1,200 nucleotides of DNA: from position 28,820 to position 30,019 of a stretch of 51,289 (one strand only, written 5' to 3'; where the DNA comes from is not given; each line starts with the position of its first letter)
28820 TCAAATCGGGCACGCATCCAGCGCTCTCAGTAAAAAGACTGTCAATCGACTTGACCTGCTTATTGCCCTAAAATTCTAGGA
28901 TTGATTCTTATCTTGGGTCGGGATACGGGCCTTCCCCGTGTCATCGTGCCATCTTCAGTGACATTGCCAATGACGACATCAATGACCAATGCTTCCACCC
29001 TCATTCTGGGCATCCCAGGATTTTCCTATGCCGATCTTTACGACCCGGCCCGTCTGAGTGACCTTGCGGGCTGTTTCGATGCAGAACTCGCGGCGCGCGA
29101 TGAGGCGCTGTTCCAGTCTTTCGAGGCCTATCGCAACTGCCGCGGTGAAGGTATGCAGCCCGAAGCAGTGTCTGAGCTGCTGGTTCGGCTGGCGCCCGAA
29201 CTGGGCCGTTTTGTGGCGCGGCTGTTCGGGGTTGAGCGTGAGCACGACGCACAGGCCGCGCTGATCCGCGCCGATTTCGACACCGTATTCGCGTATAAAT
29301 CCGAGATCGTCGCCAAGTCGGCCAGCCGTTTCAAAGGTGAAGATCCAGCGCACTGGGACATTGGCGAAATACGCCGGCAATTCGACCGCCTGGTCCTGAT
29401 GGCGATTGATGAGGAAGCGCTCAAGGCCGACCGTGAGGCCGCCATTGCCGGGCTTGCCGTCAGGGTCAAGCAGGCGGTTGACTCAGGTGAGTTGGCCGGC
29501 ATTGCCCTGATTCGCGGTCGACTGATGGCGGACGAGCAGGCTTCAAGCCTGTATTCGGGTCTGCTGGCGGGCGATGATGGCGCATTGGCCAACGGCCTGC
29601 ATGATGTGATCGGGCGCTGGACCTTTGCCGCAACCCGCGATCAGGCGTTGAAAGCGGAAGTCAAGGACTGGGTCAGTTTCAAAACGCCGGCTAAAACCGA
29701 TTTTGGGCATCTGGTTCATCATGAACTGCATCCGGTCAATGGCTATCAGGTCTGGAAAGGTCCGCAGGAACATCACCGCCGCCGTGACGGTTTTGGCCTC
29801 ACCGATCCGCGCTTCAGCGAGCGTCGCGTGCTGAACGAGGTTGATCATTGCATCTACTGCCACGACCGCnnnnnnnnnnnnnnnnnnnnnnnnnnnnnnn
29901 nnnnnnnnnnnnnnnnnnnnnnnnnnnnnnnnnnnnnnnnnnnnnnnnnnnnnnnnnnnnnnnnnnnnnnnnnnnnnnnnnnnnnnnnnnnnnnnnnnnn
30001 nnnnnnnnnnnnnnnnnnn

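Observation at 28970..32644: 1224-aa single-chain fusion of GltD/NfnB/SudA-like and PyrK/NfnA/SudB-like modules behind an unassigned N-terminal domain of about 300 aa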

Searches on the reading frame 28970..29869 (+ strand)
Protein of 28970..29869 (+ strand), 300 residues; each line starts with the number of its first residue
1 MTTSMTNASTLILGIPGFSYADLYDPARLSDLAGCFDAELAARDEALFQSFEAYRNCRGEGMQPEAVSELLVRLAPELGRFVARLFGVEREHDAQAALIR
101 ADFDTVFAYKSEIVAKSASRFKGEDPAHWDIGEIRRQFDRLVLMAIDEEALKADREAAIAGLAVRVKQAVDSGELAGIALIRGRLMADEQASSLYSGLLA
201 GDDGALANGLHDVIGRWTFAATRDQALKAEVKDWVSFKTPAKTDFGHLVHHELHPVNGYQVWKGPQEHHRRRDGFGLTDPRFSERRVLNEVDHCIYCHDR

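Call 11: find_homologous_proteins(query=window:28970-29869:+, max_evalue=0.001)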
Query window:28970-29869:+ (300 aa): 64 proteins with E <= 0.001 among 5903 candidates.
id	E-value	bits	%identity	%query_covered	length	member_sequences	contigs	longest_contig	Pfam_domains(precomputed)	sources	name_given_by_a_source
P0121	4.4e-129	448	70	99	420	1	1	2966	PF27156.1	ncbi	ncbi:MAG: pyridine nucleotide-disulfide oxidoreductase, partial [Methylococcus sp.]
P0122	2.3e-123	429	64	100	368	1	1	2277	PF27156.1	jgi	jgi:hypothetical protein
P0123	4.5e-92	327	52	99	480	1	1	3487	PF27156.1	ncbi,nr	ncbi:MAG: pyridine nucleotide-disulfide oxidoreductase, partial [Methylocaldum sp.]|nr:pyridine nucl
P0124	1.1e-70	256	46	100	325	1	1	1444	PF27156.1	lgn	-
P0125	2.7e-69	252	44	98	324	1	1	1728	PF27156.1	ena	-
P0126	5.5e-69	251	46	97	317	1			PF27156.1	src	-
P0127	3.9e-68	248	43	99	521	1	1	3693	PF27156.1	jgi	-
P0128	5.2e-68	248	43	100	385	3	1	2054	PF27156.1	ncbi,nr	ncbi:MAG: pyridine nucleotide-disulfide oxidoreductase, partial [Methylococcales bacterium]|nr:pyrid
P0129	6.0e-68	247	45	96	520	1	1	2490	PF27156.1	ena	-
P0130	7.1e-68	247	43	98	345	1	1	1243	PF27156.1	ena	-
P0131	2.7e-67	245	43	96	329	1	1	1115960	PF27156.1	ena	-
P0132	4.1e-67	245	43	99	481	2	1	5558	PF27156.1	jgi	-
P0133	3.0e-66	242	43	97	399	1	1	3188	PF27156.1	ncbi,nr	ncbi:MAG: pyridine nucleotide-disulfide oxidoreductase, partial [Methylomonas sp.]|nr:pyridine nucle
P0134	4.8e-66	241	42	98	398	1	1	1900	PF27156.1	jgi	-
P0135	7.4e-66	241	42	96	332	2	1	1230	PF27156.1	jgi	jgi:hypothetical protein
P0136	2.4e-64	236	43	98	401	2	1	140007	PF27156.1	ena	-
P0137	3.3e-64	235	41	98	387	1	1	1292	PF27156.1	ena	-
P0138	8.5e-64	234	41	97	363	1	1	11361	PF27156.1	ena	-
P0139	5.2e-63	231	43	97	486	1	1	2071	PF27156.1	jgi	-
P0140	8.9e-63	230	43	97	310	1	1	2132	PF27156.1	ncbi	ncbi:MAG: pyridine nucleotide-disulfide oxidoreductase, partial [Gammaproteobacteria bacterium]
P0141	8.7e-62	227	41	96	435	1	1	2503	PF27156.1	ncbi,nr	ncbi:MAG TPA: pyridine nucleotide-disulfide oxidoreductase, partial [Gammaproteobacteria bacterium]|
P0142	1.4e-61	227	45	90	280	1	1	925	PF27156.1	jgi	-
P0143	2.2e-61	226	42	96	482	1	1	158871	PF27156.1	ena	-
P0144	3.4e-61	225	39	96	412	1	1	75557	PF27156.1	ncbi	-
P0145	1.4e-59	220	42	97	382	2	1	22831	PF27156.1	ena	-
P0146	1.2e-56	210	36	96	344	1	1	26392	PF27156.1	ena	-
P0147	1.9e-55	206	41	92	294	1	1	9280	PF27156.1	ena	-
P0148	2.1e-54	203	40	96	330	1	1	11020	PF27156.1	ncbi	ncbi:MAG: pyridine nucleotide-disulfide oxidoreductase, partial [Gammaproteobacteria bacterium]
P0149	1.3e-52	197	41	96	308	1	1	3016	PF27156.1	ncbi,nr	ncbi:MAG: pyridine nucleotide-disulfide oxidoreductase, partial [Gammaproteobacteria bacterium]|nr:p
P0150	1.6e-51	194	42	92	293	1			PF27156.1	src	-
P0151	5.4e-51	192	40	96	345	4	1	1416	PF27156.1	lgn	-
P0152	1.7e-50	190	41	91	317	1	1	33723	PF27156.1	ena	-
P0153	1.5e-49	187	38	96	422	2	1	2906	PF27156.1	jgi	jgi:hypothetical protein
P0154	5.9e-49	185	41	98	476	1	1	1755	PF27156.1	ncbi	ncbi:MAG: pyridine nucleotide-disulfide oxidoreductase, partial [Gammaproteobacteria bacterium]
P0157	3.9e-41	159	36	91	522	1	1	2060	PF27156.1,PF02254.25,PF03446.22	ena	-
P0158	2.0e-37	147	39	76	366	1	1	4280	PF27156.1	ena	-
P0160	6.5e-36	142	39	96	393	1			PF27156.1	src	-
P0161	2.7e-35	140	35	96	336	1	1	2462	PF27156.1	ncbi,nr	ncbi:MAG TPA: hypothetical protein VER76_17410, partial [Pyrinomonadaceae bacterium]|nr:hypothetical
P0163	3.1e-34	137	34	96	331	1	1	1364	PF27156.1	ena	-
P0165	7.1e-33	132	28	99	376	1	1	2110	PF27156.1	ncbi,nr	ncbi:MAG TPA: hypothetical protein PKO33_11960, partial [Pyrinomonadaceae bacterium]|nr:hypothetical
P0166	3.2e-28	117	33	96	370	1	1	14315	PF27156.1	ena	-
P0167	2.0e-26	111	33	94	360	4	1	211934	PF27156.1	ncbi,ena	-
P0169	4.2e-26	110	31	96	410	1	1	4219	PF27156.1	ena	-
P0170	4.9e-26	110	33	98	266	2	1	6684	PF27156.1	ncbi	ncbi:MAG: hypothetical protein EHM24_00305, partial [Acidobacteria bacterium]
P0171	1.6e-25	108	35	99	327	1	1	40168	PF27156.1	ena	-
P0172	2.6e-24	104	31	96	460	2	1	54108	PF27156.1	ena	-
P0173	2.6e-23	101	30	100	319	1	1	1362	PF27156.1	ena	-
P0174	6.1e-22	96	31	83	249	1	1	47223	PF27156.1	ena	-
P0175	7.8e-22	96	30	100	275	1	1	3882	PF27156.1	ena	-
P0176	2.4e-21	94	33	94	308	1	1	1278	PF27156.1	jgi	jgi:hypothetical protein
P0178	4.0e-17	81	31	89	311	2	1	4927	PF27156.1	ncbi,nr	ncbi:MAG: hypothetical protein M3Q76_13015, partial [Acidobacteriota bacterium]|nr:hypothetical prot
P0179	4.6e-16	77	32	98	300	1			PF27156.1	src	-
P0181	1.0e-15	76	39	39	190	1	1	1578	PF27156.1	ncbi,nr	ncbi:MAG TPA: pyridine nucleotide-disulfide oxidoreductase, partial [Myxococcaceae bacterium]|nr:pyr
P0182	1.5e-14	72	27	95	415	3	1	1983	PF27156.1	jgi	jgi:hypothetical protein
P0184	5.3e-10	57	38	22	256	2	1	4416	PF27156.1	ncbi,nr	ncbi:MAG: pyridine nucleotide-disulfide oxidoreductase, partial [Alphaproteobacteria bacterium]|nr:p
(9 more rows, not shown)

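Call 17: find_related_loci(query=A1, collection=genome_contigs, flank=8000)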
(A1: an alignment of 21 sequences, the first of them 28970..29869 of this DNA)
Query A1 (300 aa) in genome_contigs; peptide patterns used: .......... (x = any residue, [..] = any of these).
600 stretches matched a pattern (row limit reached: there are more); 592 encode a relative of the query (tblastn E <= 1e-3); the best 80 are kept; 80 distinct loci.
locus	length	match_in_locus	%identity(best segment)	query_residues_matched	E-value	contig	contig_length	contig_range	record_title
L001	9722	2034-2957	63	1-300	8e-119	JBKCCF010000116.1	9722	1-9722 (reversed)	MAG: Methylococcaceae bacterium isolate samp_493_metabat2_107 samp_493_698608, whole genome shotgun sequence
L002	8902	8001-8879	63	8-300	7e-118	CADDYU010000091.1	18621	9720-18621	Methylococcaceae bacterium isolate 8 genome assembly, contig: NODE_1975_length_18621_cov_9.078458, whole genome shotgun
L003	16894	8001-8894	58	1-300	3e-111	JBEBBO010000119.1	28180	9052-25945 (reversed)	MAG: Pseudomonadota bacterium isolate blackearthcreek_2019_sw_WHONDRS-S19S_0061_B_bin.21 scaffold_1158192, whole genome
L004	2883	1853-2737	58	6-300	5e-114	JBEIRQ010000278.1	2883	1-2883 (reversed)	MAG: Methylococcus sp. isolate Sample-107-S80-bin-158 Sample_107_S80-bin_158-k141_2685385, whole genome shotgun sequence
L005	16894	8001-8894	57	1-300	2e-109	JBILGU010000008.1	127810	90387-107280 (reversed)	MAG: Methylococcaceae bacterium isolate ME2016-09-28_3300042471_group7_bin98 Rohwer_bin2416_scaffold_29_c1, whole genome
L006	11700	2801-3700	57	3-300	3e-109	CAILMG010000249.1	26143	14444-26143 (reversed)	MAG: uncultured Methylococcus sp. isolate Umea_bin-00440 genome assembly, contig: bin-00440:249/310, whole genome shotgu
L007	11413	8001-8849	52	13-300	1e-92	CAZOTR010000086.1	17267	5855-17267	MAG TPA_asm: uncultured Methylococcaceae bacterium isolate binchicken_co322_108 genome assembly, contig: NODE_4542_lengt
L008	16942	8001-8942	45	1-300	3e-82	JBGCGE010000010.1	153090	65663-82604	MAG: Gammaproteobacteria bacterium isolate SGMAG-06 contig10, whole genome shotgun sequence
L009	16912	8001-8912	47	11-300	1e-81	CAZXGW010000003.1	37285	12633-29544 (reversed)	MAG TPA_asm: uncultured Enterobacteriaceae bacterium isolate binchicken_co21_300 genome assembly, contig: NODE_353_lengt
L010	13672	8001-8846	46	9-300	6e-81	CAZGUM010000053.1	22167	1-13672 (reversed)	MAG TPA_asm: uncultured Methylomonas sp. isolate binchicken_co284_175 genome assembly, contig: NODE_2587_length_22167_co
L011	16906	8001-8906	46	10-300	8e-80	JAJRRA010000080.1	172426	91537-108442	MAG: Gammaproteobacteria bacterium isolate Dive100_bin2.37 k141_835162, whole genome shotgun sequence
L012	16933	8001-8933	44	1-300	8e-80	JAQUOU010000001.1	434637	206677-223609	MAG: Methylobacter sp. isolate STD1_208 NODE_27_length_434637_cov_16.278486_Sandtown_D1, whole genome shotgun sequence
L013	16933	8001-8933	42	1-300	9e-80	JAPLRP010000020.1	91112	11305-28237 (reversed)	MAG: Methylococcales bacterium isolate LacPavin_0419_WC70S_MAG_40_16 LacPavin_0419_WC70S_scaffold_927111, whole genome s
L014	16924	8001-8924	44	1-300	3e-79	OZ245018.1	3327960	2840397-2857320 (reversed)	MAG: Gammaproteobacteria bacterium isolate 946ad2bf-fb27-4ec7-8787-b9044ac20274 genome assembly, chromosome: 1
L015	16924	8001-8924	42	4-300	3e-79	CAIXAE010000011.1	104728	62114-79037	MAG: uncultured Methylococcaceae bacterium isolate MJ130820B_bin-0950 genome assembly, contig: bin-0950:11/45, whole gen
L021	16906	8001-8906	46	10-300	2e-78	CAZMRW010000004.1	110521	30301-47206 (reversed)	MAG TPA_asm: uncultured Methylococcaceae bacterium isolate binchicken_co245_326 genome assembly, contig: NODE_92_length_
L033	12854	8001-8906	43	10-300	2e-76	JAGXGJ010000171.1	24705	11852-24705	MAG: Methylococcaceae bacterium isolate LH_M36 k141_1548432, whole genome shotgun sequence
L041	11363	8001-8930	41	2-300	1e-75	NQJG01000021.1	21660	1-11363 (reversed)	MAG: Methylococcaceae bacterium NSP1-1 scaffold_314, whole genome shotgun sequence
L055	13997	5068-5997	40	2-300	6e-74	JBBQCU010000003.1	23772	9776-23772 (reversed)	MAG: Methylococcales bacterium isolate Co_metawrap_1215 Cmw_1215_k141_688535_length_23772_cov_9.0000, whole genome shotg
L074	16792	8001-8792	43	9-300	3e-72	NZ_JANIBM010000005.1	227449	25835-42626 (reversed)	Methylomonas aurea strain SURF-1 SURF1.00005, whole genome shotgun sequence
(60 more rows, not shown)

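Call 22: predict_structure(alignment_id=A1)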
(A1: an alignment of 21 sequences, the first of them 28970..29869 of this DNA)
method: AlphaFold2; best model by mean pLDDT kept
length: 300 residues; sequences in the alignment: 21
mean_pLDDT: 85.3   pTM: 0.72
mean pLDDT of the five models: 85.3, 84.9, 83.8, 83.4, 79.7
residues with pLDDT >= 90: 193; 70-90: 47; 50-70: 34; < 50: 26
segments of 3 or more residues with pLDDT < 50: 1-6, 269-274, 276-278, 292-300
pLDDT, mean of each block of 10 residues (from residue 1): 45 88 91 96 97 94 90 91 91 86 92 95 95 98 97 96 98 97 98 98 98 98 96 90 60 78 62 47 59 38
secondary structure, 60 per line:
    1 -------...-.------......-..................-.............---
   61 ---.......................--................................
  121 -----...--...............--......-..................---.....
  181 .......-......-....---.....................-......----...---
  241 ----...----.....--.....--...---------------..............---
elements in order: H20-24 H26-43 H45-57 H64-86 H89-120 H131-145 H148-153 H155-172 H176-187 H189-194 H196-199 H203-223 H225-230 E252-256 E259-263 H284-297

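Call 27: fold_search(model_id=the predicted structure, library=pdb)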
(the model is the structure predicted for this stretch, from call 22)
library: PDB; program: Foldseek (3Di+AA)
matches with E <= 10: 110; with E <= 0.001: 0
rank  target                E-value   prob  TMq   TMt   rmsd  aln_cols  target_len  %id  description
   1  4jkq                  8.2e-01  0.14  0.10  0.07  15.6       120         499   12  Crystal structure of the N-terminal region of the human ryanodine receptor 2 (released 2014-04-02)
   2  9fw5                  1.5e+00  0.08  0.13  0.17  22.2       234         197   17  Retroaldolase 17 (RAD17) (released 2025-07-09)
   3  2pbx_A                1.7e+00  0.13  0.19  0.26  11.6       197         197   13  Vibrio cholerae HapR (released 2007-10-02)
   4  4i3n                  1.7e+00  0.08  0.10  0.07  15.4       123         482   15  Crystal structure of rabbit ryanodine receptor 1 (residues 1-536) disease mutant D61N (released 2013-02-20)
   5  2idx_A                2.0e+00  0.06  0.11  0.18  14.5       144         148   13  Structure of Human ATP:Cobalamin adenosyltransferase bound to ATP. (released 2007-02-06)
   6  4zsx_B                2.1e+00  0.04  0.10  0.10  15.3       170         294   14  Structure of a fusion protein with a helix linker, 2ARH-3-3KAW-2.0 (released 2015-08-19)
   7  7pua_DH               2.4e+00  0.06  0.13  0.08  22.9       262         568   13  Middle assembly intermediate of the Trypanosoma brucei mitoribosomal small subunit (released 2022-03-02)
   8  2zhz_C                2.5e+00  0.07  0.12  0.17  11.4       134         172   16  Crystal structure of a pduO-type ATP:cobalamin adenosyltransferase from Burkholderia thailandensis (released 2008-07-29)
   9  9jrw_A                2.8e+00  0.12  0.20  0.27  13.9       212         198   12  Quroum Sensing Master Regulator, HapR in Vibrio mimicus (released 2025-10-01)
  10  6frk_u                2.8e+00  0.04  0.10  0.13  17.5       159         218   14  Structure of a prehandover mammalian ribosomal SRP and SRP receptor targeting complex (released 2018-03-28)
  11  2zhy_B                2.9e+00  0.06  0.12  0.17  11.5       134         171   16  Crystal structure of a pduO-type ATP:cobalamin adenosyltransferase from Burkholderia thailandensis (released 2008-07-29)
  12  4l4i                  2.9e+00  0.06  0.10  0.07  17.1       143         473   13  Crystal structure of mouse Ryanodine Receptor isoform 2 (RyR2) 1-547 disease mutant R420Q (released 2013-07-24)
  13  8e0m_A                3.2e+00  0.06  0.12  0.20  17.1       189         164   20  Homotrimeric variant of tcTRP9, BGL15 (released 2023-04-12)
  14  6d5k_A                3.2e+00  0.06  0.11  0.18  12.2       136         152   12  Structure of Human ATP:Cobalamin Adenosyltransferase bound to ATP, and Adenosylcobalamin (released 2018-10-10)
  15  6z4t                  3.4e+00  0.05  0.12  0.19  17.2       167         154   14  sperm whale myoglobin mutant (H64V V64A) bearing the non-canonical amino acid 2-Amino-3-(thiazol-5-yl)propanoic acid as  (released 2021-04-28)
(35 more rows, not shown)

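Call 28: search_protein_representatives(alignment_id=A1)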
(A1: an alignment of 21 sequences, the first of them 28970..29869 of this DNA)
Query: 21 sequences, 320 profile positions. Proteins with E-value up to 0.001 (for the whole library): 1953; up to 1e-10: 1245; up to 1e-30: 286. The best 150 are listed.
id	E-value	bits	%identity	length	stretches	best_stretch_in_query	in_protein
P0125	1.3e-119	416.0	-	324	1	3-318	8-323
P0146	7.2e-117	406.9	-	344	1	4-320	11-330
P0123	1.0e-114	399.8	-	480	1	7-320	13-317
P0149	3.7e-110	384.9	-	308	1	7-316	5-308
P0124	6.2e-109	380.8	-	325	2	1-175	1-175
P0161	5.4e-108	377.8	-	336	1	4-316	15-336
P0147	5.5e-107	374.4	-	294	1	10-295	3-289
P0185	4.9e-101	354.9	-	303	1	7-298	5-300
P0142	5.0e-91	322.0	-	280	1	33-320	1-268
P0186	1.8e-90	320.1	-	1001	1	7-320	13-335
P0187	8.4e-90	318.0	-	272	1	1-275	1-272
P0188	1.1e-89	317.6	-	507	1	6-319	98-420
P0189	1.5e-88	313.8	-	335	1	6-319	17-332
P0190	6.8e-88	311.7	-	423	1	4-319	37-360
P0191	2.1e-87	310.1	-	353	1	10-320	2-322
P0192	4.8e-87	308.9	-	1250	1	6-320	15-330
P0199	5.3e-70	252.9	-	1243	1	6-319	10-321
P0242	2.3e-53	198.3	-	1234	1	18-319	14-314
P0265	3.9e-48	181.1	-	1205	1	14-320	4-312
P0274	2.1e-46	175.3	-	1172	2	218-319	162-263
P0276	2.8e-46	175.0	-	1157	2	219-320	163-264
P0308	5.6e-41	157.5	-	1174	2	219-320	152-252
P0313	1.0e-40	156.7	-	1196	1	18-319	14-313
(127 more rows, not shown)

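Call 32: search_protein_families(library=ncbifam, proteins=[window:28970-29839:+], max_evalue=1)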
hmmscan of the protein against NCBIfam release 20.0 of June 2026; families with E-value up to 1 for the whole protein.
window:28970-29839:+ (290 aa): 2 families
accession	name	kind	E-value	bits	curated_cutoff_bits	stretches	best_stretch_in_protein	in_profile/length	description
NF005128.0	PRK06567.1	equivalog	0.0052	14.7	1072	1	32-119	20-105/1031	putative bifunctional glutamate synthase subunit beta/2-polyprenylphenol hydroxylase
NF009972.0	PRK13435.1-3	subfamily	0.011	15.5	119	1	142-185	26-69/146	response regulator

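Call 47: find_encoding_contigs(protein=P0308, flank=8000, max_places=2)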
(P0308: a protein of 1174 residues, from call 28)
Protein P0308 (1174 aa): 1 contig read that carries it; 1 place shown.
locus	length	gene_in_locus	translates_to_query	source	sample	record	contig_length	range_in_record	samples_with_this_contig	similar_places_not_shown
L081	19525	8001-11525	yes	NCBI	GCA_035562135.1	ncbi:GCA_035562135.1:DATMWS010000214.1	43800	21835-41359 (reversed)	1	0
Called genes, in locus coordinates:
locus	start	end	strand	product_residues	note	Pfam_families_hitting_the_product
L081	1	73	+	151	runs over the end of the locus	PF02391:MoaE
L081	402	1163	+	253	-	PF00392:GntR, PF07702:UTRA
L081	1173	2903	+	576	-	PF00890:FAD_binding_2, PF01266:DAO (faint), PF03486:HI0933_like (weak), PF07992:Pyr_redox_2 (faint), PF12831:FAD_oxidored (weak), PF02910:Succ_DH_flav_C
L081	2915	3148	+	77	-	PF00037:Fer4 (faint), PF12837:Fer4_6 (faint), PF13237:Fer4_10 (weak), PF14697:Fer4_21 (weak), PF12838:Fer4_7 (weak), PF13187:Fer4_9 (weak)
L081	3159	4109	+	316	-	-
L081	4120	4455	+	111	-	PF13237:Fer4_10 (weak), PF13183:Fer4_8 (faint), PF12838:Fer4_7, PF13187:Fer4_9, PF12797:Fer4_2 (weak), PF12837:Fer4_6 (weak), PF00037:Fer4, PF11953:DUF3470, +2 more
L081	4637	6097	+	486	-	PF13379:NMT1_2, PF09084:NMT1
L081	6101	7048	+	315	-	PF00528:BPD_transp_1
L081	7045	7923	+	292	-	PF00005:ABC_tran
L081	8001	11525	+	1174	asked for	PF27156:RP005_N, PF07992:Pyr_redox_2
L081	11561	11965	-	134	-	PF04134:DCC1-like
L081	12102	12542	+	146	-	PF12802:MarR_2, PF01047:MarR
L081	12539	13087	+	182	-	PF01292:Ni_hydr_CYTB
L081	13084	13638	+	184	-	PF04264:YceI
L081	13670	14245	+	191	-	PF04264:YceI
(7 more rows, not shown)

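Call 48: find_encoding_contigs(protein=P0276, flank=8000, max_places=3)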
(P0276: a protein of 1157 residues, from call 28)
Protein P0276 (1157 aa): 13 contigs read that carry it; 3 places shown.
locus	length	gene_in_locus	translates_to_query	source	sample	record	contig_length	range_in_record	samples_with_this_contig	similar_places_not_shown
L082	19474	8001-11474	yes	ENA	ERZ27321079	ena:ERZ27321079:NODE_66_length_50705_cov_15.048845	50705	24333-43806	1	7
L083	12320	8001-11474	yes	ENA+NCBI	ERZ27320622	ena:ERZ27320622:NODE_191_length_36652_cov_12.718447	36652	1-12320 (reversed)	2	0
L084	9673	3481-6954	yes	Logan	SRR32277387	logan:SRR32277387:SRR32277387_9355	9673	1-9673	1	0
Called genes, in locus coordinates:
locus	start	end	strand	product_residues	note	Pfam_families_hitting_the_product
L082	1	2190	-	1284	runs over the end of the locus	PF13116:YhdP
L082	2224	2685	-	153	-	PF04093:MreD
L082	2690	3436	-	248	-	PF04085:MreC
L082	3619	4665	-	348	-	PF06723:MreB_Mbl, PF00022:Actin, PF00012:HSP70, PF11104:PilM_2 (faint), PF14450:FtsA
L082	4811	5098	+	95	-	PF02686:GatC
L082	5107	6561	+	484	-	PF01425:Amidase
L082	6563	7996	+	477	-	PF02934:GatB_N, PF02637:GatB_Yqey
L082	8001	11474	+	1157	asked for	PF27156:RP005_N, PF07992:Pyr_redox_2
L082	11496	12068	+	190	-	PF04011:LemA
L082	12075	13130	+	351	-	PF01435:Peptidase_M48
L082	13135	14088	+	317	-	PF00762:Ferrochelatase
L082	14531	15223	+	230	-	PF01427:Peptidase_M15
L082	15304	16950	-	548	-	PF13606:Ank_3 (faint), PF13637:Ank_4 (faint), PF00023:Ank (faint), PF13857:Ank_5 (faint), PF12796:Ank_2, PF24521:Ank_KRIT1 (faint), PF12796:Ank_2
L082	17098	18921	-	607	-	-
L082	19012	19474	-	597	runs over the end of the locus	PF12796:Ank_2 (weak), PF13637:Ank_4 (faint)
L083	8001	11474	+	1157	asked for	PF27156:RP005_N, PF07992:Pyr_redox_2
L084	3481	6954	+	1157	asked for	PF27156:RP005_N, PF07992:Pyr_redox_2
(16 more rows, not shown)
